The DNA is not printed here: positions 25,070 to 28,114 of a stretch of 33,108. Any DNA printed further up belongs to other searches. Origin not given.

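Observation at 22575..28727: Three-gene overlapping operon of large signal-peptide proteins with almost no recognisable domains, embedded among flagellar genes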

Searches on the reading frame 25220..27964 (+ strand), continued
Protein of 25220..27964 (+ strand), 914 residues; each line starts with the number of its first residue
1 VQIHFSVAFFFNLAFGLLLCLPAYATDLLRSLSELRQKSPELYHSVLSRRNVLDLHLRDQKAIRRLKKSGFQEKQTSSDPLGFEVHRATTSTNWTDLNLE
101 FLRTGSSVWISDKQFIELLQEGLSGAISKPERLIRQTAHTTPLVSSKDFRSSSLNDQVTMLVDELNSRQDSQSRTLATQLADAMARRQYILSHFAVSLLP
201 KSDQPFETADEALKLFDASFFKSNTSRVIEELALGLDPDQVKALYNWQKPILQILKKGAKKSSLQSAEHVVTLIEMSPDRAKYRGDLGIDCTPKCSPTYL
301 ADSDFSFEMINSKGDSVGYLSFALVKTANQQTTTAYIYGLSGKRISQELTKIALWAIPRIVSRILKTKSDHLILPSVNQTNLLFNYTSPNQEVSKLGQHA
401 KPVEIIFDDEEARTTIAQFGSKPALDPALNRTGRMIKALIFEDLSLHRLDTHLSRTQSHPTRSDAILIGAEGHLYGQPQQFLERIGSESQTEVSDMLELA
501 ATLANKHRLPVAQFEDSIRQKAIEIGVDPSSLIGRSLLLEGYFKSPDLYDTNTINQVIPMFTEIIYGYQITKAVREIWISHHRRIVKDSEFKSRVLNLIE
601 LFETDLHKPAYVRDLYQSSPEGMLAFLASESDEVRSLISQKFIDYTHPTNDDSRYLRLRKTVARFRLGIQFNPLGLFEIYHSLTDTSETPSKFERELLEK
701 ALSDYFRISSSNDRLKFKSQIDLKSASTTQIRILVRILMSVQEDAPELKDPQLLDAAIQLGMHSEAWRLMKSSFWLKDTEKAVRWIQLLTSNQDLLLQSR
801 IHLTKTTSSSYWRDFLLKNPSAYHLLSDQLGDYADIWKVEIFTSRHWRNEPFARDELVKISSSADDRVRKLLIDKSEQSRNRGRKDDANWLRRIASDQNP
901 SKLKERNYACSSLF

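Call 76: list_cluster_members(proteins=[L086:119-2866:-, L086:5759-6535:+, L086:8013-8393:+, L086:6667-7290:+, L088:6770-8308:+, L088:3070-3453:-, L085:11946-12890:+, L085:9042-10004:+])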
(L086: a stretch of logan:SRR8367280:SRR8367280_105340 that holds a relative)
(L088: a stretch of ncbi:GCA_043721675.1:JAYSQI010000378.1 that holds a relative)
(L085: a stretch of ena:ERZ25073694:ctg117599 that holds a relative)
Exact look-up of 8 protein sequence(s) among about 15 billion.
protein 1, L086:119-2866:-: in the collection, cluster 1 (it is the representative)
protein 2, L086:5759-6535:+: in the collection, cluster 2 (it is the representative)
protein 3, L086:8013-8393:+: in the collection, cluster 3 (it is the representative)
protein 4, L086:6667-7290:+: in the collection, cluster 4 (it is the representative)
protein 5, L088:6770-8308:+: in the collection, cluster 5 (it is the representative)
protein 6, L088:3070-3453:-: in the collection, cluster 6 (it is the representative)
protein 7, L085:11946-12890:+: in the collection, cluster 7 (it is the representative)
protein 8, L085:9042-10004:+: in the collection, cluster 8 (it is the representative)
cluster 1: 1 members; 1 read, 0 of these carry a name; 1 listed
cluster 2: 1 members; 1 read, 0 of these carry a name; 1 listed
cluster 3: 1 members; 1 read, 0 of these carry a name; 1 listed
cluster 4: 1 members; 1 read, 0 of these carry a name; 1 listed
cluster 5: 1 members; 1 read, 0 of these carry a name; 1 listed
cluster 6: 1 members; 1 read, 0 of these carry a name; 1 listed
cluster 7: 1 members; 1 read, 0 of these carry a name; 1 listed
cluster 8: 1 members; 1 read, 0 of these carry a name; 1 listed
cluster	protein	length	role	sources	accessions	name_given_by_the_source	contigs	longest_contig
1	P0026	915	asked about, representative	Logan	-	-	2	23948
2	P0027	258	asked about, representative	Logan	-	-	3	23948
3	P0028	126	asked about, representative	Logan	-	-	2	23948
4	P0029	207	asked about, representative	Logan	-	-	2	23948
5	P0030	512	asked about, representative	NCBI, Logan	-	-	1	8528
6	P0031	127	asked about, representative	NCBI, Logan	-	-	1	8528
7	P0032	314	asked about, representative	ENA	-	-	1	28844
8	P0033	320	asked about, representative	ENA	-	-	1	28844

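Call 86: list_cluster_members(proteins=[P0013, P0014, P0015, P0017, P0018, P0019, P0020, P0022, P0024, P0025])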
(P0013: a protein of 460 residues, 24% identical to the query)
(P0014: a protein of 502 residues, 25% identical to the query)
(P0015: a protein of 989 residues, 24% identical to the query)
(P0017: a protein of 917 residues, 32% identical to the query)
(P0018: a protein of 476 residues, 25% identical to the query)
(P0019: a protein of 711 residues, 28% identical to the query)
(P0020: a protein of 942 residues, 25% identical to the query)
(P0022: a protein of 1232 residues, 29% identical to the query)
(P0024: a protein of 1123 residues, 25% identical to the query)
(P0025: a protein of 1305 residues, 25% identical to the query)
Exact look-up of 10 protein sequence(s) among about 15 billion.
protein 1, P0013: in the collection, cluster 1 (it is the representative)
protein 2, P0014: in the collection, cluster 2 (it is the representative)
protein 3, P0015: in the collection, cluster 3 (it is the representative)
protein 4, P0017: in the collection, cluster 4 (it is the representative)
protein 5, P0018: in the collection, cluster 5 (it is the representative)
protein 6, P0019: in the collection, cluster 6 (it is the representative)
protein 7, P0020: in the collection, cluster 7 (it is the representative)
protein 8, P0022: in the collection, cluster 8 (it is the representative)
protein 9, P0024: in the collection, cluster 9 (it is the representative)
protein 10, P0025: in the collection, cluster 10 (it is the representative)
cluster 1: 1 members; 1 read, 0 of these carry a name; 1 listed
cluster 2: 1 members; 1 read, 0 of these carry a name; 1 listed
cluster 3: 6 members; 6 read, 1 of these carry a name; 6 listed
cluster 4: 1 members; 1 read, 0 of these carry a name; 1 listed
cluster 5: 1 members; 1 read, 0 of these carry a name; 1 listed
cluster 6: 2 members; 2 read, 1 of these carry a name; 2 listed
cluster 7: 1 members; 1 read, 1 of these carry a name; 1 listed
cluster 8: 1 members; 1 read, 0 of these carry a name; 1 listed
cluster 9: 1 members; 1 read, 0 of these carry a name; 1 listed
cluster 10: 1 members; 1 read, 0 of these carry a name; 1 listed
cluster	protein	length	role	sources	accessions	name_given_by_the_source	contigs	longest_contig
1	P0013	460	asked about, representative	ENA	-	-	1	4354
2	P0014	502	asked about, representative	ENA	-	-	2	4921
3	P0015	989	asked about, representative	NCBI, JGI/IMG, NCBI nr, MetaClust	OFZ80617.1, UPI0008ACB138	MAG: hypothetical protein A2583_10920 [Bdellovibrionales bacterium RIFOXYD1_FULL_53_11] | status=active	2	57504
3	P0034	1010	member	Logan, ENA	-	-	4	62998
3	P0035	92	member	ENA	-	-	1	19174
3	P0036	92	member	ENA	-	-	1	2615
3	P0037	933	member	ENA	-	-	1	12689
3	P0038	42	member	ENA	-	-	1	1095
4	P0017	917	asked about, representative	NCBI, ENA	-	-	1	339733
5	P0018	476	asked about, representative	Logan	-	-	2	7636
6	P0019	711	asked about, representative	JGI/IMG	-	hypothetical protein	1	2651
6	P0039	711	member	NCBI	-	-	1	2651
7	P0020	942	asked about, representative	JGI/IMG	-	hypothetical protein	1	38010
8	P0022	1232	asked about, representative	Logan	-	-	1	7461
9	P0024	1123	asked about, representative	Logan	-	-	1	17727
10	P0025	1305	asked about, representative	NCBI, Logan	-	-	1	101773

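Call 87: find_encoding_contigs(protein=P0015, flank=8000, max_places=2)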
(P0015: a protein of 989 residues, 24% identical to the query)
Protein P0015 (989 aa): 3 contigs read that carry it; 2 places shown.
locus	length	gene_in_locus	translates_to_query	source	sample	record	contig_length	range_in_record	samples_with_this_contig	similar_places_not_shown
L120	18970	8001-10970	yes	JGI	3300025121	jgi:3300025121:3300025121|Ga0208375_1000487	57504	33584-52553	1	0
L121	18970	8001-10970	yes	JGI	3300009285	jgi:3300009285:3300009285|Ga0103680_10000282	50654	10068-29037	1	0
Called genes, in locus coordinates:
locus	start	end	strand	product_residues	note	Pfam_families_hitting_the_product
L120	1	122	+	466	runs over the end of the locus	PF00072:Response_reg, PF13487:HD_5, PF01966:HD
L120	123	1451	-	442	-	PF00072:Response_reg, PF13428:TPR_14 (faint), PF13181:TPR_8 (faint), PF07719:TPR_2 (faint), PF14559:TPR_19 (faint)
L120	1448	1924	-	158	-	-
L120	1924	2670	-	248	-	PF07264:EI24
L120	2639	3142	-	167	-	PF06271:RDD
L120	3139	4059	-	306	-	PF00892:EamA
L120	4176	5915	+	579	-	-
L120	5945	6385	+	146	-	PF01706:FliG_C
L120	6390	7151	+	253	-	-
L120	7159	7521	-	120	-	-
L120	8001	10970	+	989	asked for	PF02985:HEAT (faint), PF12717:Cnd1 (faint), PF13513:HEAT_EZ (faint), PF13646:HEAT_2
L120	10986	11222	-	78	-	PF13744:HTH_37, PF13560:HTH_31, PF13443:HTH_26 (weak), PF01381:HTH_3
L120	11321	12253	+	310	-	PF13487:HD_5, PF01966:HD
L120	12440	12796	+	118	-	PF13635:DUF4143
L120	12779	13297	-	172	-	PF00731:AIRC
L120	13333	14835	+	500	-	PF01225:Mur_ligase, PF08245:Mur_ligase_M, PF02875:Mur_ligase_C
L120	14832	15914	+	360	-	PF01300:Sua5_yciO_yrdC, PF03481:Sua5_C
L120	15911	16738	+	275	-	PF00535:Glycos_transf_2, PF13641:Glyco_tranf_2_3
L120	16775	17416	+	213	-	PF00849:PseudoU_synth_2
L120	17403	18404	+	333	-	PF10672:Methyltrans_SAM, PF03602:Cons_hypoth95 (weak)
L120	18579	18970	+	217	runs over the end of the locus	-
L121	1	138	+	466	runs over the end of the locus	PF00072:Response_reg, PF13487:HD_5, PF01966:HD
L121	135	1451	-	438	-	PF00072:Response_reg, PF13428:TPR_14 (faint), PF07719:TPR_2 (faint), PF14559:TPR_19 (faint)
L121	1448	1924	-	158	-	-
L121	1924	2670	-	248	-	PF07264:EI24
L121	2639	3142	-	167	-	PF06271:RDD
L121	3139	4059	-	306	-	PF00892:EamA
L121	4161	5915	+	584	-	-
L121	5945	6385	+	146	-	PF01706:FliG_C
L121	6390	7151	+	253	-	-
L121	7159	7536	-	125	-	-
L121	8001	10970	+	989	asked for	PF02985:HEAT (faint), PF12717:Cnd1 (faint), PF13513:HEAT_EZ (faint), PF13646:HEAT_2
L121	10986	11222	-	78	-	PF13744:HTH_37, PF13560:HTH_31, PF13443:HTH_26 (weak), PF01381:HTH_3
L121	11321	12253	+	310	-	PF13487:HD_5, PF01966:HD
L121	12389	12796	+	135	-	PF13635:DUF4143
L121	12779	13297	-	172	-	PF00731:AIRC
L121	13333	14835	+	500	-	PF01225:Mur_ligase, PF08245:Mur_ligase_M, PF02875:Mur_ligase_C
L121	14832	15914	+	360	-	PF01300:Sua5_yciO_yrdC, PF03481:Sua5_C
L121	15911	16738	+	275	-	PF00535:Glycos_transf_2, PF13641:Glyco_tranf_2_3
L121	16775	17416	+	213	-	PF00849:PseudoU_synth_2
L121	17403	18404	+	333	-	PF10672:Methyltrans_SAM, PF03602:Cons_hypoth95 (weak)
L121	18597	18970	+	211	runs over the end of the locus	-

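Call 88: find_encoding_contigs(protein=P0017, flank=8000, max_places=2)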
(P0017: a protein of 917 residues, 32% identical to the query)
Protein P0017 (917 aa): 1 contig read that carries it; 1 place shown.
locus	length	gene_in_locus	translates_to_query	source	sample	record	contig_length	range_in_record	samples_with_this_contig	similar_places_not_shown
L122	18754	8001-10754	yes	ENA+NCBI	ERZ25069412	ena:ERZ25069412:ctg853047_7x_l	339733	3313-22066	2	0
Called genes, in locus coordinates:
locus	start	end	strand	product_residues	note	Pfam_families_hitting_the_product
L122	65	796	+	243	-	PF18288:FAA_hydro_N_2, PF01557:FAA_hydrolase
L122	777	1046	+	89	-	PF01557:FAA_hydrolase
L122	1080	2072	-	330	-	PF12784:PDDEXK_2, PF27070:HTH_Rpn_C (weak)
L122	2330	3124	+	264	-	PF00190:Cupin_1 (weak), PF02311:AraC_binding (weak), PF07883:Cupin_2, PF05899:Cupin_3 (faint)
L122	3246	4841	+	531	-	PF05787:PhoX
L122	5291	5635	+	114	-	-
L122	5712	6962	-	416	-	PF20720:nSTAND3 (faint), PF10662:PduV-EutP (weak), PF13173:AAA_14, PF13401:AAA_22 (faint), PF13635:DUF4143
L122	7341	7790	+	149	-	PF13637:Ank_4 (faint), PF12796:Ank_2, PF13606:Ank_3 (faint), PF12796:Ank_2, PF13857:Ank_5, PF00023:Ank (weak)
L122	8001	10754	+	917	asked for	-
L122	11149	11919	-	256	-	-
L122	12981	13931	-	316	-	PF01867:Cas_Cas1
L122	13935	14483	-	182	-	PF01930:Cas_Cas4, PF12705:PDDEXK_1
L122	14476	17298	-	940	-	PF07282:Cas12f1-like_TNB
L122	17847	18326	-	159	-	-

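Call 91: find_encoding_contigs(protein=P0025, flank=8000, max_places=2)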
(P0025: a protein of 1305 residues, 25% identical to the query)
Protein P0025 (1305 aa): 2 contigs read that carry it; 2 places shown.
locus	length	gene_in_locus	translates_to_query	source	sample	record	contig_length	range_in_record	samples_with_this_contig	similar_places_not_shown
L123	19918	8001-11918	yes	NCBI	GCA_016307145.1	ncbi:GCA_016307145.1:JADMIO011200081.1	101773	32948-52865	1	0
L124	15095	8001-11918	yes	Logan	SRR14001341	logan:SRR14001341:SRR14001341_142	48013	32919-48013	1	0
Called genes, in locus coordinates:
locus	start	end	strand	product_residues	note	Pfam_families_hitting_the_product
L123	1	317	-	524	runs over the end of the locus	PF01564:Spermine_synth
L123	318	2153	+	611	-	PF00149:Metallophos, PF02872:5_nucleotid_C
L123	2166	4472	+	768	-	PF08298:AAA_PrkA, PF06798:PrkA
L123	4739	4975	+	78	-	-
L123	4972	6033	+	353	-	PF01479:S4 (faint), PF00849:PseudoU_synth_2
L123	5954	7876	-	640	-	PF00149:Metallophos (weak), PF02872:5_nucleotid_C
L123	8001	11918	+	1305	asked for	PF13646:HEAT_2 (faint)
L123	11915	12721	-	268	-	PF08282:Hydrolase_3 (faint)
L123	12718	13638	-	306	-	PF01545:Cation_efflux, PF16916:ZT_dimer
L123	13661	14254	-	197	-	-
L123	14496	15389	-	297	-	-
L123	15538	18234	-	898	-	PF28598:PDH_E1_N, PF00456:Transketolase_N (faint), PF17831:PDH_E1_M, PF22613:Transketolase_C_1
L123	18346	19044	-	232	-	PF02678:Pirin, PF17954:Pirin_C_2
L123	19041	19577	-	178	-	PF09335:VTT_dom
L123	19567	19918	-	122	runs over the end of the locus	PF07366:SnoaL (weak), PF12680:SnoaL_2 (weak)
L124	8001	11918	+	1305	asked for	PF13646:HEAT_2 (faint)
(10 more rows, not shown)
